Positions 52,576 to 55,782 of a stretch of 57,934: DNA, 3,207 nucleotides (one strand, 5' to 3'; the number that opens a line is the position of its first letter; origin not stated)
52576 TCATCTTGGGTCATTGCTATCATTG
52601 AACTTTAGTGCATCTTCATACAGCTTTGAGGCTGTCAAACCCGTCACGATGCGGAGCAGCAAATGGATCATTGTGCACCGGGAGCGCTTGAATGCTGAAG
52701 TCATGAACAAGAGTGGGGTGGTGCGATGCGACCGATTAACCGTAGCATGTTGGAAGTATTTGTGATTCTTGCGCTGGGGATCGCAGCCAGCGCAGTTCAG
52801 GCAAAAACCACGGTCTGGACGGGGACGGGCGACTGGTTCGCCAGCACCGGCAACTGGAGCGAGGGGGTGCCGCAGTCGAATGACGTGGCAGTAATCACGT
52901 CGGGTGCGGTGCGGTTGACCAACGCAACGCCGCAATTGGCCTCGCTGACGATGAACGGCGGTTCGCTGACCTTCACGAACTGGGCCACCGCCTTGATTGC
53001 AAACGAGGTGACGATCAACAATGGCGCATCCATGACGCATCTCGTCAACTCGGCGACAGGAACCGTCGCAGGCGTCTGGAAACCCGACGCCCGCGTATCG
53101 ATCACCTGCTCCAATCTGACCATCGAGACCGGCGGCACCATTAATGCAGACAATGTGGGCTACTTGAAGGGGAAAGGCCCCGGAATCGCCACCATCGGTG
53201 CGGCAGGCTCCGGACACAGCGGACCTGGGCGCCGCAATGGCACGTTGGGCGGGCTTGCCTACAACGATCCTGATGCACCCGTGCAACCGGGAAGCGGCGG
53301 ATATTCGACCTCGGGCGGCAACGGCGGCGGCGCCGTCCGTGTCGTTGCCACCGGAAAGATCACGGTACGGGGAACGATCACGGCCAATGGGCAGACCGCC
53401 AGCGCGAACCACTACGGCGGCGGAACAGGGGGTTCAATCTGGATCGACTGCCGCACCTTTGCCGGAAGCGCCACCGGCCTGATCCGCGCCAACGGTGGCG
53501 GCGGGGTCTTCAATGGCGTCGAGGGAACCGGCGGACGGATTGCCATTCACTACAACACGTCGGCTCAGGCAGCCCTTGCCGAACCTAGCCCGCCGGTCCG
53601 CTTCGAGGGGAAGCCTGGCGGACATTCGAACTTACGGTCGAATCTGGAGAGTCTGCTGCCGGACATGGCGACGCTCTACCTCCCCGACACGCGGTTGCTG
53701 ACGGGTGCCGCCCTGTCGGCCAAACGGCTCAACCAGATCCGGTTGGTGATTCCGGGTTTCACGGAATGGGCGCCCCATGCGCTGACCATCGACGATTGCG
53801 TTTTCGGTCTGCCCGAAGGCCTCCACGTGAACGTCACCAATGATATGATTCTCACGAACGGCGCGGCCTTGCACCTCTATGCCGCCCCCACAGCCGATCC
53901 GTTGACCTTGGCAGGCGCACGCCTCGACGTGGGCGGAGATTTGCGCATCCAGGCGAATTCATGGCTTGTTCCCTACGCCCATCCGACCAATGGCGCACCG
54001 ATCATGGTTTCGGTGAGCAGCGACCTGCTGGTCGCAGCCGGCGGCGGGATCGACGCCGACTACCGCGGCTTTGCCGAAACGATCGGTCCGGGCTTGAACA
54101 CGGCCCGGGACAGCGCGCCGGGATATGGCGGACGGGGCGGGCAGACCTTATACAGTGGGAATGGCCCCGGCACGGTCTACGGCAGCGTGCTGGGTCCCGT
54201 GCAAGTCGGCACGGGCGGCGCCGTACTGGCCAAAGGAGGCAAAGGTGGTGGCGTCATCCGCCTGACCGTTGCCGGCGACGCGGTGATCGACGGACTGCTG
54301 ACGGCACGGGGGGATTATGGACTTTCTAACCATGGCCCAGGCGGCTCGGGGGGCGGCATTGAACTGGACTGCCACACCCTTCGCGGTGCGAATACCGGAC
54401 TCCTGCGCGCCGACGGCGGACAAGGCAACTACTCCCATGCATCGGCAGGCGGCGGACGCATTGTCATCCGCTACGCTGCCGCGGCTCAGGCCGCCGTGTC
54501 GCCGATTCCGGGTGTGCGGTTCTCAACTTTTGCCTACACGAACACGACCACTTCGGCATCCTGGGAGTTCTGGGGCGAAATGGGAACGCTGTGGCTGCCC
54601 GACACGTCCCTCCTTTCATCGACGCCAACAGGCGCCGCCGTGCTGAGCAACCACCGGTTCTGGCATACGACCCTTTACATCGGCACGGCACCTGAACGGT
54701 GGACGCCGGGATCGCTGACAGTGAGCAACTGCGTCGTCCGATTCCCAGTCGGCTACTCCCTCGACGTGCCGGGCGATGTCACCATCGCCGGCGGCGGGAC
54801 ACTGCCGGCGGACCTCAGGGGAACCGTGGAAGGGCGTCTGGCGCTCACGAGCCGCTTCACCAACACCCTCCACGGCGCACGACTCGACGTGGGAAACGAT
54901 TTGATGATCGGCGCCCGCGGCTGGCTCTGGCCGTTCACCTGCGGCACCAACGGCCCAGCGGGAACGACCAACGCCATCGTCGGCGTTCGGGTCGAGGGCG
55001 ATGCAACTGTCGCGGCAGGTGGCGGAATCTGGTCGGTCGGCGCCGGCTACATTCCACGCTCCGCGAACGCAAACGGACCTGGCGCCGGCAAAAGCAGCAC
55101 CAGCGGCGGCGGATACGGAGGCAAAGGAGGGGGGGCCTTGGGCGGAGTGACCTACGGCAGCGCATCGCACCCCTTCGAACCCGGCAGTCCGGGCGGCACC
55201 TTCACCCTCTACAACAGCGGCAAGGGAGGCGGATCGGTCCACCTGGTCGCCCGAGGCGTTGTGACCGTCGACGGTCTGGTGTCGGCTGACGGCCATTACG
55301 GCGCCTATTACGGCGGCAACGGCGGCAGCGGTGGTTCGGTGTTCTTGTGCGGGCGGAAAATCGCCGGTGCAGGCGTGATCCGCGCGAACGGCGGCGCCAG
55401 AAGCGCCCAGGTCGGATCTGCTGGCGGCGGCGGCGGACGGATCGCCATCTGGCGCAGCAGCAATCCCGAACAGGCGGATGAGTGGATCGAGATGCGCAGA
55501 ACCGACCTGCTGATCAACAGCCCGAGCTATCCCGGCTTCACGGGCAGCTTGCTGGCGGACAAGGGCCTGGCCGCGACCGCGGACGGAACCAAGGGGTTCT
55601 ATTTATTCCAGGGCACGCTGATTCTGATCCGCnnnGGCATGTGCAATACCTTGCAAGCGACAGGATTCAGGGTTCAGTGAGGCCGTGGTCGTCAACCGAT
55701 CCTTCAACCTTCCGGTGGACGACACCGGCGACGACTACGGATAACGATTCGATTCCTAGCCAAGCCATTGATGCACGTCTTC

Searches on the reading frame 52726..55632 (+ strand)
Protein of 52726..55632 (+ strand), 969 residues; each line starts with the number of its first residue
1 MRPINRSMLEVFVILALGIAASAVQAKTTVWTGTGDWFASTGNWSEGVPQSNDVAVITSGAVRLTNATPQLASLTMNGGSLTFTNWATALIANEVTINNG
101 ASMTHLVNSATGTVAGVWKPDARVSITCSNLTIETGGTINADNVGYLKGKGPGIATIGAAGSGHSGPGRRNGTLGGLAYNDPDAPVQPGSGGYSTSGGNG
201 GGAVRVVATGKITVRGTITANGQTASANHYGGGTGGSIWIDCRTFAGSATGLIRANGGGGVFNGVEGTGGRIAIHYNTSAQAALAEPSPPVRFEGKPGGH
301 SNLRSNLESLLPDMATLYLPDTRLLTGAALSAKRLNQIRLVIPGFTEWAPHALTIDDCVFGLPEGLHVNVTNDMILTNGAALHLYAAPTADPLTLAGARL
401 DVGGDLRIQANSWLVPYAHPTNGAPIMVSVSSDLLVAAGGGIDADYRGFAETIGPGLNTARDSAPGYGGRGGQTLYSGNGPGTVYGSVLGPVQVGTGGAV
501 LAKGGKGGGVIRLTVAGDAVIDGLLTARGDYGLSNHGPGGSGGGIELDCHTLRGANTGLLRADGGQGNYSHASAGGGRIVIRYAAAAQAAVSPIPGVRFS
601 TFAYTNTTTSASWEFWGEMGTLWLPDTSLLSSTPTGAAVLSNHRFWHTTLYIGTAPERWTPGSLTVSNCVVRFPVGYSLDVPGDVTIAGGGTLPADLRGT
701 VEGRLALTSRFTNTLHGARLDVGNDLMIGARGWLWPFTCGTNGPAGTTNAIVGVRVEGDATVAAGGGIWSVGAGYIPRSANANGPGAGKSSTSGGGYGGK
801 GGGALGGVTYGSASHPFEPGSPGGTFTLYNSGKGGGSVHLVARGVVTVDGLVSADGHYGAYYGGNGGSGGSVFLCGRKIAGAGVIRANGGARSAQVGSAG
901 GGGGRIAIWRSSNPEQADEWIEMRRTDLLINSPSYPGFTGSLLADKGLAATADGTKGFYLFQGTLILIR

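Call 68: search_protein_families(library=pfam, proteins=[window:52726-55632:+], max_evalue=0.001)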
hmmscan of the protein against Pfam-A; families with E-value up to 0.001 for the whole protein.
window:52726-55632:+ (969 aa): 1 family
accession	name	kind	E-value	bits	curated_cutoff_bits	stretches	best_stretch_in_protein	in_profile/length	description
PF10162.14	G8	-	0.00098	19.4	22.9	0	44-103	2-64/124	G8 domain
